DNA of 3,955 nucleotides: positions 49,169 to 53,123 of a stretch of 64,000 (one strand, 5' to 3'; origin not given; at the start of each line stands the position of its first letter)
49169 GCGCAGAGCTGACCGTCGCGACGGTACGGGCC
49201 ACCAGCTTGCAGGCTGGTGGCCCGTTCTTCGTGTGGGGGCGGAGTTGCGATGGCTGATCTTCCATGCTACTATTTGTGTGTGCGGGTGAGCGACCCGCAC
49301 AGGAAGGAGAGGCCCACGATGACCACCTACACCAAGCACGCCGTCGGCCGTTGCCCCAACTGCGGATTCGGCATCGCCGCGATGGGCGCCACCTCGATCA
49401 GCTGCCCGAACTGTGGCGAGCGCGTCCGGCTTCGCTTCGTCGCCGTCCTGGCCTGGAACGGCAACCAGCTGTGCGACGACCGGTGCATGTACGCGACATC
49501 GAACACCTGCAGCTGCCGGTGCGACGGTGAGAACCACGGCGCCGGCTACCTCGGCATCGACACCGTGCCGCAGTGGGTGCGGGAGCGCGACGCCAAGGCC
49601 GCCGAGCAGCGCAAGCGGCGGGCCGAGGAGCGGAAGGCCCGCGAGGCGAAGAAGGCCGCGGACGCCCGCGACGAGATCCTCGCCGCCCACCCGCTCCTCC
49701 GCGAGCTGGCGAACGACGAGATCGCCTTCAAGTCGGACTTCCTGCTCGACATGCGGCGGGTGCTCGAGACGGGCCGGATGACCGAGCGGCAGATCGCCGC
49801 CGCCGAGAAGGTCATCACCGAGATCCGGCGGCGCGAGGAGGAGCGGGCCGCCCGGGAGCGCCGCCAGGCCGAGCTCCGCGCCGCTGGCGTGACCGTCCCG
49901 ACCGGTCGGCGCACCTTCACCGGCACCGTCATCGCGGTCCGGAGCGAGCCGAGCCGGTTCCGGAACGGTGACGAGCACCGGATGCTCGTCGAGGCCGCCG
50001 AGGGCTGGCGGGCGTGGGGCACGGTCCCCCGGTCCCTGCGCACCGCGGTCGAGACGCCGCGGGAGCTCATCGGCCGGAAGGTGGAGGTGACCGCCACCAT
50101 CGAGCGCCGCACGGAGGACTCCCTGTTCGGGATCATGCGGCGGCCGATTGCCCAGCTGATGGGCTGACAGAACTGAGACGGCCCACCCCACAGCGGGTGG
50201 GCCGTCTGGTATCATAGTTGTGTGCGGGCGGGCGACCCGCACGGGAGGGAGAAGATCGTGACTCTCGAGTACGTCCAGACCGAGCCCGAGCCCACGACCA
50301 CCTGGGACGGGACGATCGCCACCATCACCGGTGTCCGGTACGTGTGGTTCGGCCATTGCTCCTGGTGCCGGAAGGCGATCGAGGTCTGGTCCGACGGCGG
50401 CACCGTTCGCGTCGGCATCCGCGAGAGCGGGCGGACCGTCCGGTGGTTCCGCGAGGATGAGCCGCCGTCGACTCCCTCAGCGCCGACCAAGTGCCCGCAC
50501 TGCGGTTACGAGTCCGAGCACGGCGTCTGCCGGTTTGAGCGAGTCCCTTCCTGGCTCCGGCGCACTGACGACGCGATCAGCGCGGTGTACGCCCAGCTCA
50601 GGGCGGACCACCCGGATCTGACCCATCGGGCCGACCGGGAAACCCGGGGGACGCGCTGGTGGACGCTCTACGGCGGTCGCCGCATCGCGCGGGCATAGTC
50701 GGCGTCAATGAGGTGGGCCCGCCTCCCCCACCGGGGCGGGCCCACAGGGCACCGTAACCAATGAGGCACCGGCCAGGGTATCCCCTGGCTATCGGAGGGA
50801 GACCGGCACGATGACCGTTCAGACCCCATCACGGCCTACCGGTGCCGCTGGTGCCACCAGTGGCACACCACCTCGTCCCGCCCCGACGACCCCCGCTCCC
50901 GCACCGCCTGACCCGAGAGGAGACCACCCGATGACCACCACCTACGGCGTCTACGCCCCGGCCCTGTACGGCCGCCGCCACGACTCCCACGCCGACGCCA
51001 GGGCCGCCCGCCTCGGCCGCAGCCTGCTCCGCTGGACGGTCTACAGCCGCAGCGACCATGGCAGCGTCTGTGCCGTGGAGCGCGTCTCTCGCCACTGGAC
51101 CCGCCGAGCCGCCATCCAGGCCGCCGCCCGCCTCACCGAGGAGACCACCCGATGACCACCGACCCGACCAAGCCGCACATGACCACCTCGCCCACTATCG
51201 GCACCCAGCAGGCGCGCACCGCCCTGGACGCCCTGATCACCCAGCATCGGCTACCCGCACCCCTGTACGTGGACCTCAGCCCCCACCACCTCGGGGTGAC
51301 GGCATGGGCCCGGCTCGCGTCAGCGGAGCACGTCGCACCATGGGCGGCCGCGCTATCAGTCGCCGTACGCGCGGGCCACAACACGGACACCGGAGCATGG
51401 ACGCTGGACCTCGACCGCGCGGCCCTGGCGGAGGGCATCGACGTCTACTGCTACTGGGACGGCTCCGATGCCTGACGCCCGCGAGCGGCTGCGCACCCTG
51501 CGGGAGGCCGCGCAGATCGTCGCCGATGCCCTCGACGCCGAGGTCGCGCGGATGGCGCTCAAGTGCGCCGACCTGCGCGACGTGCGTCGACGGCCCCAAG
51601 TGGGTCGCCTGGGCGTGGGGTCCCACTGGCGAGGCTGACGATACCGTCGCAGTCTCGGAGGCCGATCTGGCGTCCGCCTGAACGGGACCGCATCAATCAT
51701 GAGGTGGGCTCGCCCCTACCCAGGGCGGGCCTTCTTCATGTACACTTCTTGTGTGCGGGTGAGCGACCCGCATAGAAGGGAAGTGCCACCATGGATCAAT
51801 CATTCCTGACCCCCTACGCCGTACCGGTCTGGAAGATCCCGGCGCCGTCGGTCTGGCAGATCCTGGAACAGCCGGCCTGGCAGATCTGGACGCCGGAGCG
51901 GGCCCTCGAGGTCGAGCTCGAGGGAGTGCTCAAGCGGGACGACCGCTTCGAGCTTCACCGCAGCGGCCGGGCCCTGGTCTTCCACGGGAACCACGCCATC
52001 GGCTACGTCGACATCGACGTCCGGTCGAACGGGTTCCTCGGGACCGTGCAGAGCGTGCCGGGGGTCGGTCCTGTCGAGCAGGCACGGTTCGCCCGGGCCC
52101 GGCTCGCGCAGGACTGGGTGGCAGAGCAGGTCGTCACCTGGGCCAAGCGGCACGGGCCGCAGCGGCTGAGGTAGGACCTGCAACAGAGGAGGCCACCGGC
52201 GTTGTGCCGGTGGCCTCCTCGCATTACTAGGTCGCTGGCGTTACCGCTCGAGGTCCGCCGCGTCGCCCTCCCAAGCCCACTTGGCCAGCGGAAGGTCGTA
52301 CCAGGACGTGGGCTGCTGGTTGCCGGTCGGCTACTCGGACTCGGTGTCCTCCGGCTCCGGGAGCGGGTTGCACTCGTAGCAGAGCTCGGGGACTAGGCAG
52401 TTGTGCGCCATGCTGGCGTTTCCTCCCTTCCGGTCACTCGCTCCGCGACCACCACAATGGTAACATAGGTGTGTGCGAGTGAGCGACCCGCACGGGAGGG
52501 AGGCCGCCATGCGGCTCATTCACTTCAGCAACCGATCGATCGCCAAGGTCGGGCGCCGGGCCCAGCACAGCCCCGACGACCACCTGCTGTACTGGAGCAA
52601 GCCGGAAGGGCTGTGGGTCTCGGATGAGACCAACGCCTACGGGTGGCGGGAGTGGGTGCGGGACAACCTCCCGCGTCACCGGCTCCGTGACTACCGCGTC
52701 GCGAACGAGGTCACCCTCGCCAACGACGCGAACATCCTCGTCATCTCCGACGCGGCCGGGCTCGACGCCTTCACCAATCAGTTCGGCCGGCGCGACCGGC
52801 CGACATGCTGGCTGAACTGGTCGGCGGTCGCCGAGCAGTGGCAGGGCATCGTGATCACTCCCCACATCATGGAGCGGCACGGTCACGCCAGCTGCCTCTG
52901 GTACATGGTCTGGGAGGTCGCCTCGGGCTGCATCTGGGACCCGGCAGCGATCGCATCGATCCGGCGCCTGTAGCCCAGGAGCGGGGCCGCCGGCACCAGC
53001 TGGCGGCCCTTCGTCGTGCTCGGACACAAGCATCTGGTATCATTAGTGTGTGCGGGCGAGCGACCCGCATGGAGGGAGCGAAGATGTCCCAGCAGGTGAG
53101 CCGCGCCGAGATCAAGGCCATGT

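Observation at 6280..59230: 28-copy sense-strand stem-loop (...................) between a -10 box and the RBS of unrelated genes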

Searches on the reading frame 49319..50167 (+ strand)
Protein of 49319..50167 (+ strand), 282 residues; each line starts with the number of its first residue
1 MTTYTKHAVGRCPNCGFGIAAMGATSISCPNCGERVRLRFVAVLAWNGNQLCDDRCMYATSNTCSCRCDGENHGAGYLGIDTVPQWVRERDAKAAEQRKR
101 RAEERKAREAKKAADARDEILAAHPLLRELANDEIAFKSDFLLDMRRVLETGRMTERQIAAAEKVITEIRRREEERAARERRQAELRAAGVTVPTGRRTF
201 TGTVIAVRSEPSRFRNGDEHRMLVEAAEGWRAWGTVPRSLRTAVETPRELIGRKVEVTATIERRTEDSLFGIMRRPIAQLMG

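Call 34: search_protein_families(library=phrogs, proteins=[window:49319-50167:+], max_evalue=0.001)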
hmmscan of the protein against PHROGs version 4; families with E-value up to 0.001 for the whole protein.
window:49319-50167:+ (282 aa): 5 families
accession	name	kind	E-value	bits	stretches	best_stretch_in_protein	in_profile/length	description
phrog_18425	-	unknown function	4.3e-12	47.1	1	145-276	14-127/137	-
phrog_4046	-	unknown function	4.1e-08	34.1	1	94-190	85-179/301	-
phrog_4750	-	unknown function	2.3e-07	31.4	1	159-277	146-253/260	-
phrog_4265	-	unknown function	4.1e-07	31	1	84-277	65-275/280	-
phrog_6842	-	unknown function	0.00077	20.8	0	24-75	57-107/110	-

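Call 85: search_protein_families(library=pfam, proteins=[window:49319-50167:+], max_evalue=0.01)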
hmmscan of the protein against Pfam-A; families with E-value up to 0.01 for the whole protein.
window:49319-50167:+ (282 aa): 2 families
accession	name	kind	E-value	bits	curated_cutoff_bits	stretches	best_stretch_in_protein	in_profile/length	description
PF25207.1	DUF7837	-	0.00099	19.5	27.8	0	7-20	3-16/47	Domain of unknown function (DUF7837)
PF07754.17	HVO_2753_ZBP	-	0.007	16.6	33.2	0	12-39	1-29/46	Small zinc finger protein HVO_2753-like, Zn-binding pocket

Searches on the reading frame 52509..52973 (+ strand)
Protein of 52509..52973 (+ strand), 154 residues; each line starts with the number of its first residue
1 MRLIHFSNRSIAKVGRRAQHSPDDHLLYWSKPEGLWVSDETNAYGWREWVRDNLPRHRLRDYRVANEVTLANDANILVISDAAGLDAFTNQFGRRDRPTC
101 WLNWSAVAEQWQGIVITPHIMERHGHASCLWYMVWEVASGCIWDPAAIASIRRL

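Call 34: search_protein_families(library=phrogs, proteins=[window:52509-52973:+], max_evalue=0.001)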
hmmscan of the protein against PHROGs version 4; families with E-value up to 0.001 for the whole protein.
window:52509-52973:+ (154 aa): 1 family
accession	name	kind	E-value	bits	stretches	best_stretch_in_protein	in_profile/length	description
phrog_8582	-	unknown function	6.1e-17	62.9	1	31-153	34-150/151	-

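Call 86: search_protein_families(library=pfam, proteins=[window:52509-52973:+], max_evalue=0.01)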
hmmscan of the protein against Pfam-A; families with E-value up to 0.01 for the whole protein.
window:52509-52973:+ (154 aa): 0 families
